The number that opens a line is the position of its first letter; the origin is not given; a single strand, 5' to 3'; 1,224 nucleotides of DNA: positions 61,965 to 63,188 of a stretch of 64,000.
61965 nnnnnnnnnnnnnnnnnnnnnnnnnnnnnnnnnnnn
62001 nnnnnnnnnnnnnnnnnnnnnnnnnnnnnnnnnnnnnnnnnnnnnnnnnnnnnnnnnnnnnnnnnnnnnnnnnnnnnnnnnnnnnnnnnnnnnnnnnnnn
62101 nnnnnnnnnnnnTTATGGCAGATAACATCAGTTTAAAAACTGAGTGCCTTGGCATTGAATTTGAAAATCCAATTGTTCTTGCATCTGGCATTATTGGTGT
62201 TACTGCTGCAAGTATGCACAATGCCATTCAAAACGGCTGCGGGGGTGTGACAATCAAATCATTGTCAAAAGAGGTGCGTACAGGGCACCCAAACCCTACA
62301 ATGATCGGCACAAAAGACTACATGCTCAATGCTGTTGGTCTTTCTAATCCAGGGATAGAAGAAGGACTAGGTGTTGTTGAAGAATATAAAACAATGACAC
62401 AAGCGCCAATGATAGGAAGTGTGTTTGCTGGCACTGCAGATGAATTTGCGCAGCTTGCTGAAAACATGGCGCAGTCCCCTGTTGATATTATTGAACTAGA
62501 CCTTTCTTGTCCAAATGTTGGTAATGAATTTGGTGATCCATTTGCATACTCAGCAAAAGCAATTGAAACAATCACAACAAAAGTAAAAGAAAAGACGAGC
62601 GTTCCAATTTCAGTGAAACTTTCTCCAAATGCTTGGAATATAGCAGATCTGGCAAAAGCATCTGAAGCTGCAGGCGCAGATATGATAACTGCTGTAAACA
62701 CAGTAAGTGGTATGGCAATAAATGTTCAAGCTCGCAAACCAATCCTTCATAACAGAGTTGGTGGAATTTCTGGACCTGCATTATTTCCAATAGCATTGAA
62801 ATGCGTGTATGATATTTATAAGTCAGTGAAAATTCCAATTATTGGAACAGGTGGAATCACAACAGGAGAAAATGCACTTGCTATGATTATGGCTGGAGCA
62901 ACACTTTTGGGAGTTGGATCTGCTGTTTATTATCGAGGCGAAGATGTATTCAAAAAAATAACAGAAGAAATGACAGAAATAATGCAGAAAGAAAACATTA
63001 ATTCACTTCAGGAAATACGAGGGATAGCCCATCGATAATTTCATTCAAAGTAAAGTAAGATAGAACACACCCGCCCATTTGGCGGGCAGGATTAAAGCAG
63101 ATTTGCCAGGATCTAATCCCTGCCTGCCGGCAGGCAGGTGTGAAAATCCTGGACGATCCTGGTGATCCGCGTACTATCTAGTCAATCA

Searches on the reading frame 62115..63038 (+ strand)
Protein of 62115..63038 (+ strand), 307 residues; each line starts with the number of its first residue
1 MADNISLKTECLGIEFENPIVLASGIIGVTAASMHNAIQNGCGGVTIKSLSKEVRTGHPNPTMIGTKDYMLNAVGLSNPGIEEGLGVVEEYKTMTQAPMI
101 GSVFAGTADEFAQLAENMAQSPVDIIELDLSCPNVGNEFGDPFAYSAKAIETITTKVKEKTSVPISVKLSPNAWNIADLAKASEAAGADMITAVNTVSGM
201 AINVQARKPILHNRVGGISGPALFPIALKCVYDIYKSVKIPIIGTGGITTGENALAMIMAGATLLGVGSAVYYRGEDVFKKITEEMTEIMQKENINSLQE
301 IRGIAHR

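Call 81: find_encoding_contigs(protein=window:62115-63038:+, flank=10000, max_places=2)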
Protein window:62115-63038:+ (307 aa): 3 contigs read that carry it; 2 places shown.
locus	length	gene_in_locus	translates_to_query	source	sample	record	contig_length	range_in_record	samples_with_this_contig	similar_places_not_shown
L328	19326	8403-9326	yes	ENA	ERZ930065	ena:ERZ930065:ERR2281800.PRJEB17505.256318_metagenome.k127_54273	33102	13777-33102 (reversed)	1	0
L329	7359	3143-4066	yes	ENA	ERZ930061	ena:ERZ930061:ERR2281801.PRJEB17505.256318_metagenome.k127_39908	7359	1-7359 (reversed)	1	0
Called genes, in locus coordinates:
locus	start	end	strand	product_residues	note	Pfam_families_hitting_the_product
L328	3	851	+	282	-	?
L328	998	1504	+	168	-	PF00186:DHFR_1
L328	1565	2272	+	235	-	PF02223:Thymidylate_kin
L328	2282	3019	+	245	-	PF25231:DUF7847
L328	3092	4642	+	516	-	PF02934:GatB_N, PF02637:GatB_Yqey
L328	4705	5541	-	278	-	-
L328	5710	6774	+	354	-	PF01979:Amidohydro_1, PF07969:Amidohydro_3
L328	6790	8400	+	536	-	PF00764:Arginosuc_synth, PF20979:Arginosuc_syn_C, PF02142:MGS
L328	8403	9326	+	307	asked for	PF01180:DHO_dh, PF01207:Dus (weak), PF04481:DUF561 (weak)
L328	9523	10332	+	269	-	PF00175:NAD_binding_1, PF10418:DHODB_Fe-S_bind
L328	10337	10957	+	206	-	PF00156:Pribosyltran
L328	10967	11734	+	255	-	PF00215:OMPdecase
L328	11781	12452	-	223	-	-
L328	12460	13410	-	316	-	PF01745:IPT (weak), PF01715:IPPT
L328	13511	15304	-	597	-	PF07973:tRNA_SAD, PF00587:tRNA-synt_2b, PF03129:HGTP_anticodon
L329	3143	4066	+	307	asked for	PF01180:DHO_dh, PF01207:Dus (weak), PF04481:DUF561 (weak)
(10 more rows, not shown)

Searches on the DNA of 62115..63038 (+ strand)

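Call 83: search_with_rna_model(model_id=R1, sources=[L328, L329, L330, L331], max_evalue=0.05)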
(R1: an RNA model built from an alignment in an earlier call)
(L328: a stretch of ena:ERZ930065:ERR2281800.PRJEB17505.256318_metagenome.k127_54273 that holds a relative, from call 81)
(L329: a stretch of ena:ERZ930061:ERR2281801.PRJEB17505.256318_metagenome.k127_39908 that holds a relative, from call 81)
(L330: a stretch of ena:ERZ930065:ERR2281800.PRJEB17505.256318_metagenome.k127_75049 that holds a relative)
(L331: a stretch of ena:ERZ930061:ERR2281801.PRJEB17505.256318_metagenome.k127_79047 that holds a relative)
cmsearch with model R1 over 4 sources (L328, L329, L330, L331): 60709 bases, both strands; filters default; matches with E-value up to 0.05: 7.
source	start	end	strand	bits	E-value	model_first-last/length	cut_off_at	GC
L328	1519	1562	+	34.6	9e-10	1-44/45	-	0.36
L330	15696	15738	+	31.2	1e-08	1-43/45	-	0.37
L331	8196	8238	+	31.2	1e-08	1-43/45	-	0.37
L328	850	886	-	26.3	3.4e-07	8-44/45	-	0.35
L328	985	1028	+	23.5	2.6e-06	1-44/45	-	0.41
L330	15612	15643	-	18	0.00013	9-40/45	-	0.34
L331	8112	8143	-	18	0.00013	9-40/45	-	0.34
